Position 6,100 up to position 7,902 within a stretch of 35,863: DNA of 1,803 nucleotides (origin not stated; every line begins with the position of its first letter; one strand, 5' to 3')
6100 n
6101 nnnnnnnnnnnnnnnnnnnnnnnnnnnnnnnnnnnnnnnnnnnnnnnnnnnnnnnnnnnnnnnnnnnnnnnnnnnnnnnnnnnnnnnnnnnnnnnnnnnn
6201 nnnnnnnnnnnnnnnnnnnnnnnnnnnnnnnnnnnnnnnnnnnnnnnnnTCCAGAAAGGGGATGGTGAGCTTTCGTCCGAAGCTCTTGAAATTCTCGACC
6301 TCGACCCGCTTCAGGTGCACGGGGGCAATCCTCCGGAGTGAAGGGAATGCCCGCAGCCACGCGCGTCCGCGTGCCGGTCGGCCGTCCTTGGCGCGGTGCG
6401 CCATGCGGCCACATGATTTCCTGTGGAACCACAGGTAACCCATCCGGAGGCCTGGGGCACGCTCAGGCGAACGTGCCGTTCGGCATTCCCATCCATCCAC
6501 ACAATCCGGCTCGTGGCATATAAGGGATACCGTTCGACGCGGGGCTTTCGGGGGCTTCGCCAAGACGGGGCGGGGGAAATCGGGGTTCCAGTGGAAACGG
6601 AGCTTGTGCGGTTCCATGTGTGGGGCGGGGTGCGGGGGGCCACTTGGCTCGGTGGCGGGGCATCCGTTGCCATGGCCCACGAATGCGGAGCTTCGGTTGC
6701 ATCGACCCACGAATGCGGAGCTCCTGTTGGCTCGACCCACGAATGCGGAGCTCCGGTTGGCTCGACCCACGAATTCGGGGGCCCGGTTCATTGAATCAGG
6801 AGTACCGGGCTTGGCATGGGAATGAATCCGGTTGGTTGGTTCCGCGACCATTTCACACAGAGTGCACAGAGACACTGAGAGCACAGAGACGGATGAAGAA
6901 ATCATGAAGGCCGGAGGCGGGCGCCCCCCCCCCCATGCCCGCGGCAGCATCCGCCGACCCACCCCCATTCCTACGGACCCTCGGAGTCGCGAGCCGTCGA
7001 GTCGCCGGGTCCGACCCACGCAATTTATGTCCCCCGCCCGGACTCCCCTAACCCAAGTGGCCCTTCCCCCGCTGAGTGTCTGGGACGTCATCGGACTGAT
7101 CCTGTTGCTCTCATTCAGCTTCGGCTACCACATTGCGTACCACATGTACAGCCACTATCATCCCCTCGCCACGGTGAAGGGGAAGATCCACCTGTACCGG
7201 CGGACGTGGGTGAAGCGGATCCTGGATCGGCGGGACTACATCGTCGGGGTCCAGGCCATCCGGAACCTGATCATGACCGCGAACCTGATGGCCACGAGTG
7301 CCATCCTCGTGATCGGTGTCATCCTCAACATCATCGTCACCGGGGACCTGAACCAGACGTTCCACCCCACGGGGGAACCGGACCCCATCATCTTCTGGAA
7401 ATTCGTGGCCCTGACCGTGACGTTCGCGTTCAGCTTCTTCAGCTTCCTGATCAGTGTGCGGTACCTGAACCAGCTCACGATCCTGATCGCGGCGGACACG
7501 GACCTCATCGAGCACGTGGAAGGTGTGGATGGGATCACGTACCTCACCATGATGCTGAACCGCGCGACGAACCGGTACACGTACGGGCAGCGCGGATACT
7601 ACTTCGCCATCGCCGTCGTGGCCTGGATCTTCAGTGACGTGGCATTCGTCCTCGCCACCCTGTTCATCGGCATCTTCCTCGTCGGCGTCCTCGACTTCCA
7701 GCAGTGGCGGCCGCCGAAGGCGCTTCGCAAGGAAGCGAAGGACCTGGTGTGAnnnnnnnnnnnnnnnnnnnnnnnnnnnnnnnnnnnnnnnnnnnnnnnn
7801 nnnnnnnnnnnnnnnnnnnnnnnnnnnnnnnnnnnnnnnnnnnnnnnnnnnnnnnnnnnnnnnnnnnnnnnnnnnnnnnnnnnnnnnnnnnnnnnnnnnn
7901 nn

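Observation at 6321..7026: A 706-bp non-coding region contains an ORB-like dyad and G-strings (candidate replication origin or Orc1-bound element)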

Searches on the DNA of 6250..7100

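Call 50: search_rna_families(source=window, start=6250, end=7100, threshold=evalue, max_evalue=5)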
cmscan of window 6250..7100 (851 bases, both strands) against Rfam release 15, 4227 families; matches with E-value up to 5: 4.
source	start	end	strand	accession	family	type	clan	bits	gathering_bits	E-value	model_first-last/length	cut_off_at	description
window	6888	6952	+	RF04325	Pestivirus-3UTR-SLIII-scrofae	Gene; sRNA;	CL00151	19.3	85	0.56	1-66/66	no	Pestivirus 3' UTR SLIII P. scrofae Atypical porcine pestivirus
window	6893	6962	-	RF02127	GNAS-AS1_1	Gene; lncRNA;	-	17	45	4.1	1-105/105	no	GNAS antisense RNA 1 conserved region 1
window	7043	7065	-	RF02147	MEG8_3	Gene; lncRNA;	-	12.9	40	1.7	44-66/66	no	Maternally expressed 8 exon 3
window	6898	6936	+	RF01151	snoU82P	Gene; snRNA; snoRNA; CD-box;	-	12.2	42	2.4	1-55/55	no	Small nucleolar RNA U82P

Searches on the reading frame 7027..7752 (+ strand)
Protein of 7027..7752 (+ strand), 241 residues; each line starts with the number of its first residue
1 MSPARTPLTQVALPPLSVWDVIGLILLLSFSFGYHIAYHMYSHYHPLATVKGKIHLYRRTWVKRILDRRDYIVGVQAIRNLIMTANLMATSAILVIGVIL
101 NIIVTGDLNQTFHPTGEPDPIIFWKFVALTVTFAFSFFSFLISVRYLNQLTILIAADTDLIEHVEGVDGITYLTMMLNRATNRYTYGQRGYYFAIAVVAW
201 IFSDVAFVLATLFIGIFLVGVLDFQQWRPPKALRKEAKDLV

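Call 41: find_related_loci(query=window:7027-7752:+, collection=metagenome_contigs, flank=4000)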
Query window:7027-7752:+ (241 aa) in metagenome_contigs; peptide patterns used: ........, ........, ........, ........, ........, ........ (x = any residue, [..] = any of these).
82 stretches matched a pattern; 1 encode a relative of the query (tblastn E <= 1e-3); 1 distinct loci.
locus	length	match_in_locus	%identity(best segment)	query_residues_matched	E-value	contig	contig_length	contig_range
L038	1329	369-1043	56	9-235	4e-91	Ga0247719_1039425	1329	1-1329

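Call 57: search_protein_families(library=pfam, proteins=[window:7027-7752:+], max_evalue=0.00001)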
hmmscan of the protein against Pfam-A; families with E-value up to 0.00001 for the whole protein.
window:7027-7752:+ (241 aa): 1 family
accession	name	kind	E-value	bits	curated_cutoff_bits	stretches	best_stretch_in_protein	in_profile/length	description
PF04654.17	DUF599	-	2.8e-44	151.5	27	1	24-224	3-207/211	Protein of unknown function, DUF599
